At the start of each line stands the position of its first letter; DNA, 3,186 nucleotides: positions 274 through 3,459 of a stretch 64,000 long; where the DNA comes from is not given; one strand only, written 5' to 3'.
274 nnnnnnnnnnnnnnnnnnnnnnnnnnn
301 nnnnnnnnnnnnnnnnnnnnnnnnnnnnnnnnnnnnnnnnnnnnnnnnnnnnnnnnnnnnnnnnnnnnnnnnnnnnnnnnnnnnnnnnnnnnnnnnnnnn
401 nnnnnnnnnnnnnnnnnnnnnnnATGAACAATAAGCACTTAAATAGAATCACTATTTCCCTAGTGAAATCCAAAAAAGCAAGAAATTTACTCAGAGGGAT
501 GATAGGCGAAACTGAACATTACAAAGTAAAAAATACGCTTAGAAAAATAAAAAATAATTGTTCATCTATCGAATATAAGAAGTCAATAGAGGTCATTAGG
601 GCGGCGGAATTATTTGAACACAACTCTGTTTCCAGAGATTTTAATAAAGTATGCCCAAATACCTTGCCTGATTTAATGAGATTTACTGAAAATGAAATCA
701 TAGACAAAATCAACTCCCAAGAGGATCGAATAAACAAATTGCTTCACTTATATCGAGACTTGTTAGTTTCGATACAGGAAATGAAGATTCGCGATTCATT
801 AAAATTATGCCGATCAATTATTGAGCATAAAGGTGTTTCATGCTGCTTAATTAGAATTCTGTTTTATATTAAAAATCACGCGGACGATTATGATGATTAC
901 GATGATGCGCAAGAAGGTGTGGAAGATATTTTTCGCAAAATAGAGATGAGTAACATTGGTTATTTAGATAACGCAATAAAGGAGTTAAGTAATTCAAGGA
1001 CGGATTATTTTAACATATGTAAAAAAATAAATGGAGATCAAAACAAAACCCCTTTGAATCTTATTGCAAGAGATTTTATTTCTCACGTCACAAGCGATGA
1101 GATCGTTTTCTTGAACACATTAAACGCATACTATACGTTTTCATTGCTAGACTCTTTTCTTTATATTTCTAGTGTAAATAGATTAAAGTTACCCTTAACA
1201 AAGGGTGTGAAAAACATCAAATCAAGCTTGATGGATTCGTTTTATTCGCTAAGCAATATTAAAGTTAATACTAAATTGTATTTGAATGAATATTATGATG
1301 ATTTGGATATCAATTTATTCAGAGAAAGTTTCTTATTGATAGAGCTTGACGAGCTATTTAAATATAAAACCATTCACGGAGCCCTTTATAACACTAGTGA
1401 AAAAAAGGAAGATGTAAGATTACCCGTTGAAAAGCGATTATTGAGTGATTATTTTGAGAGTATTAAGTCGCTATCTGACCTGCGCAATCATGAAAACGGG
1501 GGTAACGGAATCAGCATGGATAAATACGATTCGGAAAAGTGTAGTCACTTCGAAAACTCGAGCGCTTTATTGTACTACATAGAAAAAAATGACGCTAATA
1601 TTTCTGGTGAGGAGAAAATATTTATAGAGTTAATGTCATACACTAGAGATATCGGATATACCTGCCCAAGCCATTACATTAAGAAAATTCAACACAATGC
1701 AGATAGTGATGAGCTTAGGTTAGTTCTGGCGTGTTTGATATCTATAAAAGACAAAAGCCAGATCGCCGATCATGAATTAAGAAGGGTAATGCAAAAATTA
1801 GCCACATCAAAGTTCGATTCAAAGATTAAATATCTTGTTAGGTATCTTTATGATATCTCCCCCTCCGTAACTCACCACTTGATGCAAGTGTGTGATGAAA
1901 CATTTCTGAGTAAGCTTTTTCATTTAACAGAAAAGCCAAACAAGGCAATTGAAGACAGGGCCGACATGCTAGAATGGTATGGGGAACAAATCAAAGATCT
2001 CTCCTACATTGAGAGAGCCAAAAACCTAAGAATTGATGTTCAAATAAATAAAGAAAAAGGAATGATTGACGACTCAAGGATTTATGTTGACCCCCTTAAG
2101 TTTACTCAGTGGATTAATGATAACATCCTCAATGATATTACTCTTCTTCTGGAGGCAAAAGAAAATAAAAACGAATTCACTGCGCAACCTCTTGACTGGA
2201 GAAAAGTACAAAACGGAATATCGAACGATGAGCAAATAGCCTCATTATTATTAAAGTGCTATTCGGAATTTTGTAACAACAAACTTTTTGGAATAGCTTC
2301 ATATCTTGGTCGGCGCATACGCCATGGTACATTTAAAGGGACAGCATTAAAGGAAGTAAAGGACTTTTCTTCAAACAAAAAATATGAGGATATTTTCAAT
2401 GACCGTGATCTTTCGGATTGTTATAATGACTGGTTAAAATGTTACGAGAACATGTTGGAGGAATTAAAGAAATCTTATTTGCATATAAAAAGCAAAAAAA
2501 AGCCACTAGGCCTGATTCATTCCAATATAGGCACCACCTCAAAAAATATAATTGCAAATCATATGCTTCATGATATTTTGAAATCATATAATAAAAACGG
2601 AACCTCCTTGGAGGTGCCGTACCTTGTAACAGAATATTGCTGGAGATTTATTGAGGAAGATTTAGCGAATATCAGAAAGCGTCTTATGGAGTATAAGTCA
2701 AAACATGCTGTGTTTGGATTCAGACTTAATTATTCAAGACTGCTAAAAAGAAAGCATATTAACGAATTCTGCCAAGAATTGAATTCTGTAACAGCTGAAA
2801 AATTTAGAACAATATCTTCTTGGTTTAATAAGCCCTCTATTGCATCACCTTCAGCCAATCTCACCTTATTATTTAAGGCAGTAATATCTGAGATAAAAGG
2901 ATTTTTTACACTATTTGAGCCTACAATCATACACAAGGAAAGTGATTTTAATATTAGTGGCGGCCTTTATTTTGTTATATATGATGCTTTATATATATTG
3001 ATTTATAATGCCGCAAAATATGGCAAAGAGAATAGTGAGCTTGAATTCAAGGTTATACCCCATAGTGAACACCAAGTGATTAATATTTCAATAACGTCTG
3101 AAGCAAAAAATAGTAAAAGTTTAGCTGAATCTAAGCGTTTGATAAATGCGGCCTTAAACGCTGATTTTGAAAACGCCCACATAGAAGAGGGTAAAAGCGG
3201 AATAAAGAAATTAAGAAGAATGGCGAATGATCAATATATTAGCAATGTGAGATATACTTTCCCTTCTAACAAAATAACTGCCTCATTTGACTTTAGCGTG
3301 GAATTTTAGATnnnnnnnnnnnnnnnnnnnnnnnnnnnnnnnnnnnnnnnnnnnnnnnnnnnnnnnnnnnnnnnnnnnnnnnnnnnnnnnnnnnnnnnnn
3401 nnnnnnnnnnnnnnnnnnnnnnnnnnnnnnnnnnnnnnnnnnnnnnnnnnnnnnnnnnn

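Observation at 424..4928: Detocs-like three-gene anti-phage cassette (sensor kinase, REC-only buffer, REC-PNP effector) in an AT-rich islet next to a tRNA-Leu fragment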

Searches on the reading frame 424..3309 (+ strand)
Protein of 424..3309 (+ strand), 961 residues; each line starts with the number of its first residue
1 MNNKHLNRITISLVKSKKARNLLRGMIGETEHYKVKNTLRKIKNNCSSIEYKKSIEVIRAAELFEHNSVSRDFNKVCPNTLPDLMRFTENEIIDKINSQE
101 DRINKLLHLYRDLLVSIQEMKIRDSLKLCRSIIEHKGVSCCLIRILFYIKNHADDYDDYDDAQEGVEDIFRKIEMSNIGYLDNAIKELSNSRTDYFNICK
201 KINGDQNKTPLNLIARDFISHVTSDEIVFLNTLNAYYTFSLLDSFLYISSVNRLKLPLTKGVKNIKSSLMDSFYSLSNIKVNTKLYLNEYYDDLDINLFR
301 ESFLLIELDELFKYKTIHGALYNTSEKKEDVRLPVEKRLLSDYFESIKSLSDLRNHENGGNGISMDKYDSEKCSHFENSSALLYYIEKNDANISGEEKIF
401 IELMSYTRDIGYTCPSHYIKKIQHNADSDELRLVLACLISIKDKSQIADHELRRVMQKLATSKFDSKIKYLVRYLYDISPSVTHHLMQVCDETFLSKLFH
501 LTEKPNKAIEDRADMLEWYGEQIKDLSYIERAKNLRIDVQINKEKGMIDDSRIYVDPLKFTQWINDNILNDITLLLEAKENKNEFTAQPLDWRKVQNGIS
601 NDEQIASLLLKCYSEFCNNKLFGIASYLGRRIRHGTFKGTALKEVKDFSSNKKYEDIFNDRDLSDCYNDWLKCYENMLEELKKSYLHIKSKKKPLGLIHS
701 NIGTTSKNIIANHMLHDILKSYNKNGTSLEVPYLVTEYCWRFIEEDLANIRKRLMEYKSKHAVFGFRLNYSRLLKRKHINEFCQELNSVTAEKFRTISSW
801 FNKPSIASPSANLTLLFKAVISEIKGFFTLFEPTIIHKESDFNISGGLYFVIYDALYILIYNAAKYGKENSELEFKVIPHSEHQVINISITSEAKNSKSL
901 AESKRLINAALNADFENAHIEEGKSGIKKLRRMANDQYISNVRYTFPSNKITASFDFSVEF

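Call 4: search_protein_families(library=pfam, proteins=[window:424-3306:+], max_evalue=1)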
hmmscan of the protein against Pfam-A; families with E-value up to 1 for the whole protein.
window:424-3306:+ (961 aa): 1 family
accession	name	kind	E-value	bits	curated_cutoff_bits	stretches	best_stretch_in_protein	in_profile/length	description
PF00444.23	Ribosomal_L36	-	0.77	10.3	26.1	0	33-58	1-26/38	Ribosomal protein L36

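Call 5: search_protein_families(library=padloc, proteins=[window:424-3306:+], max_evalue=1)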
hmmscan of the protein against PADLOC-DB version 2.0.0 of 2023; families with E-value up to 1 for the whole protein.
window:424-3306:+ (961 aa): 2 families
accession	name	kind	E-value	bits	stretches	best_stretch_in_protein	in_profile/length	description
PDLC04723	PDC-M60A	-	2.7e-22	76.6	1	537-948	690-1138/1161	-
PDLC04721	PDC-M60A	-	2.6e-06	23.6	1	601-757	494-661/891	-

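Call 16: find_homologous_proteins(query=window:424-3306:+, max_evalue=0.001)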
Query window:424-3306:+ (961 aa): 38 proteins with E <= 0.001 among 8000 candidates.
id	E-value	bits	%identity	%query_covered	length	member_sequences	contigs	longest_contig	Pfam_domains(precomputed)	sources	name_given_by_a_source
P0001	0.0e+0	2146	100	100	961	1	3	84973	PF27260.1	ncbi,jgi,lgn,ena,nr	ncbi:MAG: hypothetical protein OEW89_00065 [Gammaproteobacteria bacterium]|nr:hypothetical protein [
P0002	0.0e+0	1154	58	93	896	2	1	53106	PF27260.1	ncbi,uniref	ncbi:hypothetical protein H4J64_05770, partial [Colwellia sp. BRX8-2]|uniref:hypothetical protein n=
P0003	0.0e+0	1146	55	99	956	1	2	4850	PF27260.1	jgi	-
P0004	0.0e+0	1133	55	99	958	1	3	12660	PF27260.1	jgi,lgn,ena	-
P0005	0.0e+0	1126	55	100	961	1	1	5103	PF27260.1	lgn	-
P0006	0.0e+0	1027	51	99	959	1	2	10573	PF27260.1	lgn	-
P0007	2.0e-298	1010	49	99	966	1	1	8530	PF27260.1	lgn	-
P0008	6.2e-297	1005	50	99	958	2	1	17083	PF27260.1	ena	-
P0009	4.7e-294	996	49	100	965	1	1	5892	PF27260.1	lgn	-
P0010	1.4e-289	981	50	99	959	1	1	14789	PF27260.1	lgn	-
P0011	1.0e-286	972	48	99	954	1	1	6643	PF27260.1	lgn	-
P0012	4.0e-279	947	46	99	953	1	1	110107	PF27260.1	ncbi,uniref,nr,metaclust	ncbi:hypothetical protein [Cupriavidus sp. HPC(L)]|uniref:hypothetical protein n=1 Tax=Cupriavidus s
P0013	5.9e-279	946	47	98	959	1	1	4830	PF27260.1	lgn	-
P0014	7.3e-276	936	47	100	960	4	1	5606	PF27260.1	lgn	-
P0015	9.7e-273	925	46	99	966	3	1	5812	PF27260.1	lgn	-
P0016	4.6e-271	920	46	97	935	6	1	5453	PF27260.1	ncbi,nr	ncbi:hypothetical protein A3730_17215 [Alcanivorax sp. HI0044]|nr:hypothetical protein A3730_17215 [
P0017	1.7e-269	915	44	99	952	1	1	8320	PF27260.1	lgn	-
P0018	7.4e-266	903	45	99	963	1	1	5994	PF27260.1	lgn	-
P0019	2.5e-265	901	46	99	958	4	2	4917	PF27260.1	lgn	-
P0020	1.7e-262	891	47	99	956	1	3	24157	PF27260.1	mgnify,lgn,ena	mgnify:CR=1 FL=1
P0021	2.2e-261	888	45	99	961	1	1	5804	PF27260.1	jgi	-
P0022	1.4e-260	885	45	99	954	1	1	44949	PF27260.1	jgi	jgi:hypothetical protein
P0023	4.4e-257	874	63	66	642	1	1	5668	PF27260.1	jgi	jgi:hypothetical protein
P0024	1.2e-246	839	45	99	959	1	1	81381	PF27260.1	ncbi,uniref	ncbi:hypothetical protein [Thiomicrospira sp.]|uniref:hypothetical protein n=1 Tax=Thiomicrospira sp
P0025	4.1e-246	837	45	99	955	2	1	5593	PF27260.1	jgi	jgi:hypothetical protein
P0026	1.9e-243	828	44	99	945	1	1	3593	PF27260.1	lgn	-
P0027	2.5e-243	828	45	99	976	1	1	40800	PF27260.1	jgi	-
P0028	1.5e-242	825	45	98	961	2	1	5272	PF27260.1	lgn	-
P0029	1.1e-240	819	43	99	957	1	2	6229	PF27260.1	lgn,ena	-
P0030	8.8e-225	767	41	99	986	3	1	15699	PF27260.1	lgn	-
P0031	7.9e-224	764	40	99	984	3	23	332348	PF27260.1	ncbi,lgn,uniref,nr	ncbi:hypothetical protein [Vibrio alginolyticus]|uniref:hypothetical protein n=1 Tax=Vibrio alginoly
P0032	1.1e-222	760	41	99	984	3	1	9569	PF27260.1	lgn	-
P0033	1.5e-216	739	39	99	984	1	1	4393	PF27260.1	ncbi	-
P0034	1.6e-214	733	39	99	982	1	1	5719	PF27260.1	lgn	-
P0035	1.1e-201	690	37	99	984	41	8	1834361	PF27260.1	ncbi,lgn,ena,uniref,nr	ncbi:hypothetical protein FCU42_20985 [Vibrio parahaemolyticus]|uniref:hypothetical protein n=1 Tax=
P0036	3.0e-185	636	43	76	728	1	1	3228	PF27260.1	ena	-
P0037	4.6e-167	576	41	69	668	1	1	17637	PF27260.1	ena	-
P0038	6.1e-32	129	22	50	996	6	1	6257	PF27260.1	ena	-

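Call 21: find_encoding_contigs(protein=window:424-3309:+, flank=10000, max_places=4)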
Protein window:424-3309:+ (961 aa): 9 contigs read that carry it; 4 places shown.
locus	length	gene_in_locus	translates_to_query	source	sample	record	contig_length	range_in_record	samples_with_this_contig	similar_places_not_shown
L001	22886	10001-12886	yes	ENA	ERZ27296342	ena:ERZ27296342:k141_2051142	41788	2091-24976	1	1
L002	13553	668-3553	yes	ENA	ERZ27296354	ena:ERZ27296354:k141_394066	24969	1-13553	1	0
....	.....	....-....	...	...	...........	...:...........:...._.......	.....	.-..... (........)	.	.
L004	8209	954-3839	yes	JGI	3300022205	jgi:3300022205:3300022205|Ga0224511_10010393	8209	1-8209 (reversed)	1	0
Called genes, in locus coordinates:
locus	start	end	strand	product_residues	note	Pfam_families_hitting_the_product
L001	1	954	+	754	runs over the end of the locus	PF02861:Clp_N, PF23569:NBD_SMAX1 (faint), PF00004:AAA, PF17871:AAA_lid_9, PF00004:AAA, PF07724:AAA_2, PF07728:AAA_5, PF10431:ClpB_D2-small, +8 more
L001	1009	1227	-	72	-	PF01176:eIF-1a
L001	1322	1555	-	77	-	-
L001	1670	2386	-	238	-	PF04376:ATE_N, PF04377:ATE_C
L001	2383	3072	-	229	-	PF03588:Leu_Phe_trans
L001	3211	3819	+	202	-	PF12945:PilZNR, PF07238:PilZ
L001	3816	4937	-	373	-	PF04339:FemAB_like, PF13480:Acetyltransf_6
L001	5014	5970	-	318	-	PF00890:FAD_binding_2 (faint), PF01266:DAO (faint), PF03486:HI0933_like (faint), PF07992:Pyr_redox_2, PF13738:Pyr_redox_3, PF00070:Pyr_redox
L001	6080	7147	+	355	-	PF05222:AlaDh_PNT_N, PF00070:Pyr_redox (faint), PF01262:AlaDh_PNT_C, PF02826:2-Hacid_dh_C (weak), PF00107:ADH_zinc_N (faint), PF03446:NAD_binding_2 (weak)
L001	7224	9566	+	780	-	PF13491:FtsK_4TM, PF17854:FtsK_alpha, PF01580:FtsK_SpoIIIE, PF09397:FtsK_gamma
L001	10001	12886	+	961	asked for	PF27260:Y4jQ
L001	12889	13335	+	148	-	PF00072:Response_reg (weak)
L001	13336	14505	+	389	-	PF01048:PNP_UDP_1 (weak)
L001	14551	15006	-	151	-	-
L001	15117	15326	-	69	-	-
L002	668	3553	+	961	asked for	PF27260:Y4jQ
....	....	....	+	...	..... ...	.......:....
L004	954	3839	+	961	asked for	PF27260:Y4jQ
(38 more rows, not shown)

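Call 34: find_encoding_contigs(protein=P0002, flank=10000, max_places=1)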
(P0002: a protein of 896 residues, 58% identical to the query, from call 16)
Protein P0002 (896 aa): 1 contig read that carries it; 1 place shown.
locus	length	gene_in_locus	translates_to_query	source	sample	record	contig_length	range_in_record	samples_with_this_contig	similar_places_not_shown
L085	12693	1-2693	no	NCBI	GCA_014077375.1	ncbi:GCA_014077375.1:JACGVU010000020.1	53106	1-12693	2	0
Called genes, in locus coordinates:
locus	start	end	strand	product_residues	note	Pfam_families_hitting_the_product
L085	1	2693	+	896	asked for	PF27260:Y4jQ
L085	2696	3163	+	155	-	PF00072:Response_reg (weak)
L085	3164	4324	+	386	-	-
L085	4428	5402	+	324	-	-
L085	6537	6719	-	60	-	-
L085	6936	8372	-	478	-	PF08357:SEFIR, PF13676:TIR_2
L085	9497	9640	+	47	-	-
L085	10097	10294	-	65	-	-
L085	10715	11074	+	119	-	-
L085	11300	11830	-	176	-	-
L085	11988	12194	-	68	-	-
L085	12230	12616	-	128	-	-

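Call 35: find_encoding_contigs(protein=P0012, flank=10000, max_places=1)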
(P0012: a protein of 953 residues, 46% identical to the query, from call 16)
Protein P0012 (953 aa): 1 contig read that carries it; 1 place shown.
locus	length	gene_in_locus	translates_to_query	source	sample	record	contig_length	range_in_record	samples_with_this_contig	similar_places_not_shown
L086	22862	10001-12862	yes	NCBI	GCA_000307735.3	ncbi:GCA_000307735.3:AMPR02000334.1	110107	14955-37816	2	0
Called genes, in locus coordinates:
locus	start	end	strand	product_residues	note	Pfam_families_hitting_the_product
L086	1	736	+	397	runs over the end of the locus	PF02515:CoA_transf_3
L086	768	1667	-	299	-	PF00126:HTH_1, PF03466:LysR_substrate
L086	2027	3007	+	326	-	PF00296:Bac_luciferase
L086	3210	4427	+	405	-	PF00083:Sugar_tr, PF07690:MFS_1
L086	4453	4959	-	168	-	PF12973:Cupin_7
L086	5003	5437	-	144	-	PF07366:SnoaL, PF12680:SnoaL_2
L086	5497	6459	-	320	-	PF03401:TctC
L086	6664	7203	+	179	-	PF00903:Glyoxalase (weak), PF13669:Glyoxalase_4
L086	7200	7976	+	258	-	PF00106:adh_short, PF01370:Epimerase (weak), PF08659:KR, PF13561:adh_short_C2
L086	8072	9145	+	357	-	PF00356:LacI, PF00532:Peripla_BP_1, PF13407:Peripla_BP_4, PF13377:Peripla_BP_3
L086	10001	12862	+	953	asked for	PF27260:Y4jQ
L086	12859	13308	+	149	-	PF00072:Response_reg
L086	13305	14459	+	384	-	PF00072:Response_reg (weak), PF01048:PNP_UDP_1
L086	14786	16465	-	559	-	PF22039:HUTI_composite_bact (weak), PF07969:Amidohydro_3, PF01979:Amidohydro_1 (weak)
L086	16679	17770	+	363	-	PF07584:BatA (weak), PF00092:VWA, PF13519:VWA_2, PF00092:VWA (weak)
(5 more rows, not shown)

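Call 36: find_encoding_contigs(protein=P0024, flank=10000, max_places=1)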
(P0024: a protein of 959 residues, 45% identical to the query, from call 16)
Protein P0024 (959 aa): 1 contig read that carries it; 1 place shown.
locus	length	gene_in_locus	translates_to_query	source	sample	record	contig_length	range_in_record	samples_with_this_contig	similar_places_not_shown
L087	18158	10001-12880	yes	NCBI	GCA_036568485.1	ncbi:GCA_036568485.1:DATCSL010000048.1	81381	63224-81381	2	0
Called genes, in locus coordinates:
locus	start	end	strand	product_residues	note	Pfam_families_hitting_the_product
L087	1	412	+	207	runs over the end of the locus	-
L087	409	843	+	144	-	-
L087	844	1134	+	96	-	-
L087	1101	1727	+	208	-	-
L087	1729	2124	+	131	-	-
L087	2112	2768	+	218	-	-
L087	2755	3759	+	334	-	PF06834:TraU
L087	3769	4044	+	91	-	-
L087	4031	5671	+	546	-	PF06122:TraH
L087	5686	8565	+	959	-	PF07916:TraG_N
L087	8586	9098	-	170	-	-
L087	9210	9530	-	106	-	-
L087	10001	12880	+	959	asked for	PF27260:Y4jQ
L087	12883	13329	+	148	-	PF00072:Response_reg (weak)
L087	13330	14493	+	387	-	PF01048:PNP_UDP_1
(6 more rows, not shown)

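Call 91: search_dna_similar(query=window:424-3306:+, collection=plasmids, mode=protein, max_rows=12)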
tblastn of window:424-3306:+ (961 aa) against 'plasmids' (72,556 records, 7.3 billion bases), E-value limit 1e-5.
Records with a match: 32; places in all: 32; records where one place covers at least 80% of the query: 6.
Best place of each record, by identity: <60% 32.
By first word of the organism name: Klebsiella 23; Enterobacter 3; Pantoea 2; Rhizobium 1; Raoultella 1; Paraburkholderia 1; Comamonas 1.
By predicted mobility (MOB-suite, as given by PLSDB): non-mobilizable 18; conjugative 14.
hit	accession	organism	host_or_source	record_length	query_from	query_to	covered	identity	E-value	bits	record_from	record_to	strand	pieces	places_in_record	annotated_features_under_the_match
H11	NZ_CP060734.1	Enterobacter roggenkampii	sewage water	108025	14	961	99%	38.6%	0e+0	631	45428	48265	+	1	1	hypothetical protein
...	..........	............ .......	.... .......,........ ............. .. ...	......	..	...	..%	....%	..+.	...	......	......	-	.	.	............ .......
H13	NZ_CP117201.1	Pantoea sp. SS70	Solanum tuberosum L.,cell culture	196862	9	958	99%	38.4%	0e+0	611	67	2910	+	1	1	hypothetical protein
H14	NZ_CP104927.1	Klebsiella pasteurii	cell culture,Out-of-house environment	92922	14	961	99%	38.4%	0e+0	631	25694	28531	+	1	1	hypothetical protein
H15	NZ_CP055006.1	Klebsiella pneumoniae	Shatin WWTPs_77 WWTPs influent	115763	169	960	82%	29.5%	7e-78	286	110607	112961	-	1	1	hypothetical protein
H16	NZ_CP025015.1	Rhizobium leguminosarum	Lotus corniculatus,Bacteria culture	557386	21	961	98%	22.3%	2e-37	160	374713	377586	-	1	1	hypothetical protein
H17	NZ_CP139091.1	Raoultella ornithinolytica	-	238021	287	941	68%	31.5%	1e-74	277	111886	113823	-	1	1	hypothetical protein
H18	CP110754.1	Klebsiella pneumoniae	Homo sapiens,blood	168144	287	941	68%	31.4%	3e-74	276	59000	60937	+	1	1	hypothetical protein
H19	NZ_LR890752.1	Klebsiella pneumoniae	Homo sapiens,rectal swab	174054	287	941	68%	31.4%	3e-74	276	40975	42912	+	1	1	hypothetical protein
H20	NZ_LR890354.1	Klebsiella pneumoniae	Homo sapiens,rectal swab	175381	287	941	68%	31.4%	3e-74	276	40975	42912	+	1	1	hypothetical protein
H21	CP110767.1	Klebsiella pneumoniae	Homo sapiens,BAL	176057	287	941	68%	31.4%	3e-74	276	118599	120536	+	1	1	hypothetical protein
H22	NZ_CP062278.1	Klebsiella pneumoniae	swine,single cell,oropharyngeal sample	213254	287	941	68%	31.4%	3e-74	276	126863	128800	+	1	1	hypothetical protein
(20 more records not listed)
